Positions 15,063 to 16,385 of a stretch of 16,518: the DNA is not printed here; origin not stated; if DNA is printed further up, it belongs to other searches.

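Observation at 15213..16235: Zinc-ribbon / Mrr-like PD-(D/E)xK nuclease with an unassignable C-terminal domain, directly behind the integrase (candidate defence or mobile-element nuclease)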

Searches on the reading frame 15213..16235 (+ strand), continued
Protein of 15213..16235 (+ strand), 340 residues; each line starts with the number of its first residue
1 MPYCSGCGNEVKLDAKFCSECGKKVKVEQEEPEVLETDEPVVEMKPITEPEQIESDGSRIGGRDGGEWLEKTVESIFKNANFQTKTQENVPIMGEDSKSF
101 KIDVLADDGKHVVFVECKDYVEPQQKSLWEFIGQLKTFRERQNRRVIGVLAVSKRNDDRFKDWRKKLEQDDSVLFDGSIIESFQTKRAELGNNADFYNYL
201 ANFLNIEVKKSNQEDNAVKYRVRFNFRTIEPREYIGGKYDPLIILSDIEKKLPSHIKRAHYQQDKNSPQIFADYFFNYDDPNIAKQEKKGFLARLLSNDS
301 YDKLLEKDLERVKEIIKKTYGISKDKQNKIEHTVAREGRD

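Call 55: fold_search(model_id=the predicted structure, library=viral)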
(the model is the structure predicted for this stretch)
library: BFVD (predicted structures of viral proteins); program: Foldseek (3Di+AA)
matches with E <= 10: 629; with E <= 0.001: 14
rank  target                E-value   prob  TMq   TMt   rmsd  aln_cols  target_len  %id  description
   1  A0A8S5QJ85            2.9e-05  1.00  0.25  0.29  17.5       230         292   13  Restriction endonuclease [Siphoviridae sp. ctezl47]
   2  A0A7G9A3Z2            3.2e-05  1.00  0.30  0.33   9.9       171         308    9  Uncharacterized protein [Bacteriophage sp.]
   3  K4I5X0                3.9e-05  1.00  0.27  0.41  14.7       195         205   14  Uncharacterized protein [Salmonella phage STML-198]
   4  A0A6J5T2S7            9.6e-05  1.00  0.28  0.56   5.8       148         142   13  PD-(D/E)XK nuclease domain-containing protein [uncultured Caudovirales phage]
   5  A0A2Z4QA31            1.8e-04  1.00  0.26  0.37  14.7       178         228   17  (no name in the UniProt tables at hand)
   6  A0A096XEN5            1.9e-04  1.00  0.18  0.44   8.8       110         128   19  Uncharacterized protein [Escherichia phage phi191]
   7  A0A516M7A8            2.3e-04  1.00  0.27  0.46   4.7       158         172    9  (no name in the UniProt tables at hand)
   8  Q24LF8                3.7e-04  1.00  0.23  0.50   4.7       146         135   14  Uncharacterized protein [Clostridium phage phiCD119 (strain Clostridium difficile/United States/Govind/2006)]
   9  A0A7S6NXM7            3.9e-04  1.00  0.22  0.36   9.6       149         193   17  Uncharacterized protein [Bathycoccus sp. RCC716 virus 1]
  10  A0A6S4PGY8            5.3e-04  1.00  0.24  0.41   9.9       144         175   10  Endonuclease [uncultured phage_MedDCM-OCT-S39-C11]
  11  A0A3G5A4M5            5.6e-04  0.90  0.22  0.17  23.1       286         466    9  C2H2-type domain-containing protein [Harvfovirus sp.]
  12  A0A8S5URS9            6.3e-04  1.00  0.25  0.26   5.2       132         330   19  Restriction endonuclease [Siphoviridae sp. cthae16]
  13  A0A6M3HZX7            8.6e-04  1.00  0.26  0.64   3.9       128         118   16  (no name in the UniProt tables at hand)
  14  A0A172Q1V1            9.1e-04  1.00  0.27  0.45   6.7       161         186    8  Uncharacterized protein [Escherichia phage MX01]
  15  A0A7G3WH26            1.3e-03  1.00  0.25  0.43   5.5       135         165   20  Putative endodeoxyribonuclease I [Arthronema virus TR020]
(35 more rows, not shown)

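Call 56: find_related_loci(query=A1, collection=genome_contigs, flank=10000)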
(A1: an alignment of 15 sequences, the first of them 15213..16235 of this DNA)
Query A1 (340 aa) in genome_contigs; peptide patterns used: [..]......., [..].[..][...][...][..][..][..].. (x = any residue, [..] = any of these).
41 stretches matched a pattern; 7 encode a relative of the query (tblastn E <= 1e-3); 7 distinct loci.
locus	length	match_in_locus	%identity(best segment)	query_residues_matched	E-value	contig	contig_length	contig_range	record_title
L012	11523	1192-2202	33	1-323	1e-49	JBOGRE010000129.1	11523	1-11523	MAG: Nitrosarchaeum sp. isolate H1-B1_metabat2.bin.78 k127_986406, whole genome shotgun sequence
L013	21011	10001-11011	29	1-323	2e-42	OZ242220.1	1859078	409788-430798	MAG: Nitrosopumilus sp. isolate c36730bf-4d15-409f-8fa3-4ace938398e1 genome assembly, chromosome: 1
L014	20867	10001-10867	31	48-323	5e-35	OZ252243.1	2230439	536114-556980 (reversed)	MAG: Nitrosopumilus sp. isolate 261fa32c-b83a-49a9-9c0f-98180899fe5a genome assembly, chromosome: 1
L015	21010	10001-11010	33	1-323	5e-31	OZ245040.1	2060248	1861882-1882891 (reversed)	MAG: Nitrosopumilus sp. isolate aa22790b-0d10-49fa-8547-5ba004503ecc genome assembly, chromosome: 1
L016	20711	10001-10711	28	17-252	2e-23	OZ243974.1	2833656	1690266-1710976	MAG: Nitrosopumilus sp. isolate 6da61c57-4e1e-4728-84cc-dbd21aacc638 genome assembly, chromosome: 1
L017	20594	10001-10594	27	63-252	2e-21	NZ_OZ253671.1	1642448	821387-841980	MAG: Nitrosopumilus sp. isolate a7174fe6-efbc-48e7-936d-e4c6e82819a1 chromosome 1, complete sequence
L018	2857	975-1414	29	48-192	2e-11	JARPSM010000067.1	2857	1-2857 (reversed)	MAG: Nitrososphaerota archaeon isolate OTU3 k141_383816, whole genome shotgun sequence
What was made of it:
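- Only 7 loci occur among 185,579 species genomes, all Nitrosopumilaceae or Nitrososphaerota (call 56).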

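Call 57: find_related_loci(query=A1, collection=viral_contigs, flank=10000)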
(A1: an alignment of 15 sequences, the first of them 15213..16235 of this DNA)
Query A1 (340 aa) in viral_contigs; peptide patterns used: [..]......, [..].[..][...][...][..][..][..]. (x = any residue, [..] = any of these).
42 stretches matched a pattern, but none encodes a relative of the query by tblastn (E <= 1e-3).

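Call 62: search_protein_families(library=pfam, proteins=[L012:5336-6577:-, L013:8721-9791:-, L013:13707-14942:-, L014:8637-9650:-, L015:6721-7749:-, L016:7174-8445:-, L017:6825-7961:+, L017:11003-12130:+, L014:4009-5238:+, L016:4476-6503:-], max_evalue=0.001)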
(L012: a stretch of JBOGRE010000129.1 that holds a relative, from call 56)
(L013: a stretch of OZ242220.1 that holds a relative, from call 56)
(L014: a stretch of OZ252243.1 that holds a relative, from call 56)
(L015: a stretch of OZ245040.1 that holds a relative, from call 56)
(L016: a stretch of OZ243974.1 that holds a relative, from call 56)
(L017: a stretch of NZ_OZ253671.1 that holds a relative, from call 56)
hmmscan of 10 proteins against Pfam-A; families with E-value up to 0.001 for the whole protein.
L012:5336-6577:- (413 aa): 1 family
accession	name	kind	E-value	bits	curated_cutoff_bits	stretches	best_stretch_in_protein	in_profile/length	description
PF00999.27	Na_H_Exchanger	-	9.6e-60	202.8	26.2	1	26-398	6-370/375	Sodium/hydrogen exchanger, transmembrane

L013:8721-9791:- (356 aa): 0 families

L013:13707-14942:- (411 aa): 1 family
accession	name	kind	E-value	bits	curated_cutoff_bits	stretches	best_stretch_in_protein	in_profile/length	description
PF07995.17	GSDH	-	1.8e-87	294.2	25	1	37-347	1-329/332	Glucose / Sorbosone dehydrogenase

L014:8637-9650:- (337 aa): 2 families
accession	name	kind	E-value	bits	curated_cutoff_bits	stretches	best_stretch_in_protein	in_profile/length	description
PF01609.27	DDE_Tnp_1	-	2.5e-16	60.5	23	1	130-314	9-199/200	Transposase DDE domain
PF13612.12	DDE_Tnp_1_3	-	1.2e-10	42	27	1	157-291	29-147/155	Transposase DDE domain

L015:6721-7749:- (342 aa): 1 family
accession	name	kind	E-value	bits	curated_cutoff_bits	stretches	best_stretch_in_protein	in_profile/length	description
PF00180.25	Iso_dh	-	6.8e-77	259.5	27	1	5-332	3-348/348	Isocitrate/isopropylmalate dehydrogenase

L016:7174-8445:- (423 aa): 0 families

L017:6825-7961:+ (379 aa): 1 family
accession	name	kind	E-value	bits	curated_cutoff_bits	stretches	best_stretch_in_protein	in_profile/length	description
PF01939.22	NucS_C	-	1.1e-14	54.9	24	1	273-378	2-107/124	Endonuclease NucS C-terminal domain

L017:11003-12130:+ (376 aa): 0 families

L014:4009-5238:+ (410 aa): 5 families
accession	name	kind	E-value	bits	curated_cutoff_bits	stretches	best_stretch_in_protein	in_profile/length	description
PF08423.17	Rad51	-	1e-86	290.6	22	1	81-319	1-244/244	Rad51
PF00154.27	RecA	-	8.1e-10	39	27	1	80-290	25-223/262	recA bacterial DNA recombination protein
PF14520.12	HHH_5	-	1.3e-09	38.8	27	1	6-59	3-56/57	Helix-hairpin-helix domain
PF06745.19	ATPase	-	2.2e-08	34.2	26.6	1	89-257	2-166/231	KaiC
PF13481.12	AAA_25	-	5.4e-05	23.3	27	1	85-253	12-188/195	AAA domain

L016:4476-6503:- (675 aa): 3 families
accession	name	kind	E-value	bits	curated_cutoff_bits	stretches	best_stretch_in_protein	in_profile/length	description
PF03190.21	Thioredox_DsbH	-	2.3e-76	255.7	27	1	4-165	2-163/163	Protein of unknown function, DUF255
PF13899.12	Thioredoxin_7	-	1.5e-11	44.7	27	1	24-87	2-65/83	Thioredoxin-like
PF06662.19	C5-epim_C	-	3.4e-08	33.7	23.3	0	418-474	33-88/188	D-glucuronyl C5-epimerase C-terminus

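Call 67: search_protein_families(library=pfam, alignment_id=A2, max_evalue=0.1)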
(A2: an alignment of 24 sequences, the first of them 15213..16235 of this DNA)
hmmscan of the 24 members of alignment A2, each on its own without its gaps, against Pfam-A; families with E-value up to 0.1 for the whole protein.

A. member 1, window:15213-16235:+ (340 aa): 10 families
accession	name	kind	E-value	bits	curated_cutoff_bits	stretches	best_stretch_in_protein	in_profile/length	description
PF13240.11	Zn_Ribbon_1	-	4.3e-06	26.8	25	1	3-25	1-23/23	zinc-ribbon domain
PF12773.13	DZR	-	0.00011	22.7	27.3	1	4-26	1-23/45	Double zinc ribbon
PF14803.11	Zn_ribbon_Nudix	-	0.00024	21.4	25.6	1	16-32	1-17/34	Nudix N-terminal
PF13248.11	Zn_ribbon_3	-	0.00069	19.4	27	1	3-24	4-25/26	zinc-ribbon domain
PF01930.23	Cas_Cas4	-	0.015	15.8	22.7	0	86-158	45-111/160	Domain of unknown function DUF83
PF18912.6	DZR_2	-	0.029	14.6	27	1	2-27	8-33/56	Double zinc ribbon domain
PF09297.16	Zn_ribbon_NUD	-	0.041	14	24.8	0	16-30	4-18/32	NADH pyrophosphatase zinc ribbon domain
PF10571.15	UPF0547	-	0.044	14.4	29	1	4-22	3-21/26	Uncharacterised protein family UPF0547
PF10005.14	Zn_ribbon_DZR_6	-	0.046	14.8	23.4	0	4-35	4-35/93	zinc-ribbon domain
PF17032.10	Zn_ribbon_15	-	0.082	14.2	28.9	0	3-22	54-73/73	zinc-ribbon family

B. families by the number of members that match (of 24 scanned): 32 families (the first 25 are shown)
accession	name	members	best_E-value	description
PF13240.11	Zn_Ribbon_1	11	1.3e-06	zinc-ribbon domain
PF12773.13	DZR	11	9.1e-05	Double zinc ribbon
PF13248.11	Zn_ribbon_3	8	0.00069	zinc-ribbon domain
PF10356.15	RRG7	7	0.0001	Required for respiratory growth protein 7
PF18912.6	DZR_2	6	0.006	Double zinc ribbon domain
PF04471.18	Mrr_cat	5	9.1e-13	Restriction endonuclease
PF14803.11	Zn_ribbon_Nudix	2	0.00024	Nudix N-terminal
PF24460.1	DUF7575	2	0.0044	Domain of unknown function (DUF7575)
PF20472.4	PDDEXK_11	2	0.0067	PD-(D/E)XK nuclease superfamily domain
PF08378.17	NERD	2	0.0095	Nuclease-related domain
PF01930.23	Cas_Cas4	2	0.015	Domain of unknown function DUF83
PF17032.10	Zn_ribbon_15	2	0.039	zinc-ribbon family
PF10005.14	Zn_ribbon_DZR_6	2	0.046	zinc-ribbon domain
PF22722.2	NA-iREase1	1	3.1e-05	NACHT-associated inactive Restriction Endonuclease 1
PF09002.17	Card1_endonuc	1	0.00011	Card1-like, endonuclease domain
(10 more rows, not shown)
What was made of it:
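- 15399..15767 (+): Mrr_cat-type PD-(D/E)xK nuclease core (residues 63-185). Catalytic candidates: E70, D103, E116, K118. 5 of 24 relatives hit PF04471 directly (call 67).
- On Mrr_cat (Pfam PF04471): However, 5 of 24 family members hit it at E<=0.1, the best at 9.1e-13 (call 67).
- Closest known: Mrr_cat. Same: Some distant family members pass PF04471 directly (call 67).
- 5 of 24 family members hit PF04471 directly (call 67).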

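Call 70: list_cluster_members(proteins=[P0062, P0044, P0140, P0049, P0053, P0048, P0133, P0018, P0006, P0013])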
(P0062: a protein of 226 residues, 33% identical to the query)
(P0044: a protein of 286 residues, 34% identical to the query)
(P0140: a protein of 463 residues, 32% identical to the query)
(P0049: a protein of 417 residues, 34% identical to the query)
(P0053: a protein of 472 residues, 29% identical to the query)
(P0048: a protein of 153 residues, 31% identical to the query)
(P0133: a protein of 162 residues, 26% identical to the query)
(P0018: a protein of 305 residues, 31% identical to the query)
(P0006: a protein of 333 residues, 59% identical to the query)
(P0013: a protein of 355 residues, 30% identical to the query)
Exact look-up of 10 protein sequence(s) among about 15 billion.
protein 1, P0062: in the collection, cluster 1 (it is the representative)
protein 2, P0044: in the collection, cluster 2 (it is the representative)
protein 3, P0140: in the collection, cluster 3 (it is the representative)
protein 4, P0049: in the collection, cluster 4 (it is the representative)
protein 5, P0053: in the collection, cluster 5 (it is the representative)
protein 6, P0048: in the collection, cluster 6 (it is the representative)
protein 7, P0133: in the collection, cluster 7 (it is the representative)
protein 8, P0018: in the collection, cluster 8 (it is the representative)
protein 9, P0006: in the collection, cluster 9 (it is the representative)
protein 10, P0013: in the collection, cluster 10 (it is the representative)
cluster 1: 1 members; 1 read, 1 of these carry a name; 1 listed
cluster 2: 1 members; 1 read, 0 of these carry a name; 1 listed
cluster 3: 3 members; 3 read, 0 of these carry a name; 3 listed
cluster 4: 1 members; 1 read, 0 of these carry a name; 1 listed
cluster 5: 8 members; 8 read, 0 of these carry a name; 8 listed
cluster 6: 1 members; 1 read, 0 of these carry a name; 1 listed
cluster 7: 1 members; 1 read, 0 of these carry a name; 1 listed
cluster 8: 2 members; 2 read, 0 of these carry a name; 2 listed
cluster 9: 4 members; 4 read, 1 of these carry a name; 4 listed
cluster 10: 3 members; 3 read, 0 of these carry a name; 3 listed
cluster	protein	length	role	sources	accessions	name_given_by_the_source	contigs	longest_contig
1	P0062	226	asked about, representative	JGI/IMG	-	hypothetical protein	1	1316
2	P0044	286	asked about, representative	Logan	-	-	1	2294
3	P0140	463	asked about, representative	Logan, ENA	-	-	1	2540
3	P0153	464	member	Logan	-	-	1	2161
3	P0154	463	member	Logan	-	-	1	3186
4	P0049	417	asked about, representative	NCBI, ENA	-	-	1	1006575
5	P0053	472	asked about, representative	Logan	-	-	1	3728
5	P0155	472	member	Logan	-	-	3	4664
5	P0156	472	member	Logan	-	-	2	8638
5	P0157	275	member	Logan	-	-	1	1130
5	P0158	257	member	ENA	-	-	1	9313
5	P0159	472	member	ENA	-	-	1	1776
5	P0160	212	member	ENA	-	-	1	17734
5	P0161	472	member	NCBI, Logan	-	-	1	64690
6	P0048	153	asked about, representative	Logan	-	-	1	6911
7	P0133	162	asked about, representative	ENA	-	-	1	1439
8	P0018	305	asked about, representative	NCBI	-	-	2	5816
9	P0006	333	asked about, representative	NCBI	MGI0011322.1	MAG: hypothetical protein ACREAE_07975 [Nitrosopumilaceae archaeon]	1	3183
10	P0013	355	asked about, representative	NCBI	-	-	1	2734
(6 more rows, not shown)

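Call 84: search_protein_families(library=padloc, proteins=[L004:5906-7000:+, L013:10001-11071:+], max_evalue=0.01)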
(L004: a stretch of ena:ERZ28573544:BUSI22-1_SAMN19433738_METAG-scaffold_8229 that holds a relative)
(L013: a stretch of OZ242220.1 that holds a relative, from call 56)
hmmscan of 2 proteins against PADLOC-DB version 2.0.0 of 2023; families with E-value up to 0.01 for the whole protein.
L004:5906-7000:+ (365 aa): 0 families

L013:10001-11071:+ (357 aa): 0 families
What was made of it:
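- On Known anti-phage defence systems (PADLOC-DB v2): The L004 and L013 alleles have none (call 84).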
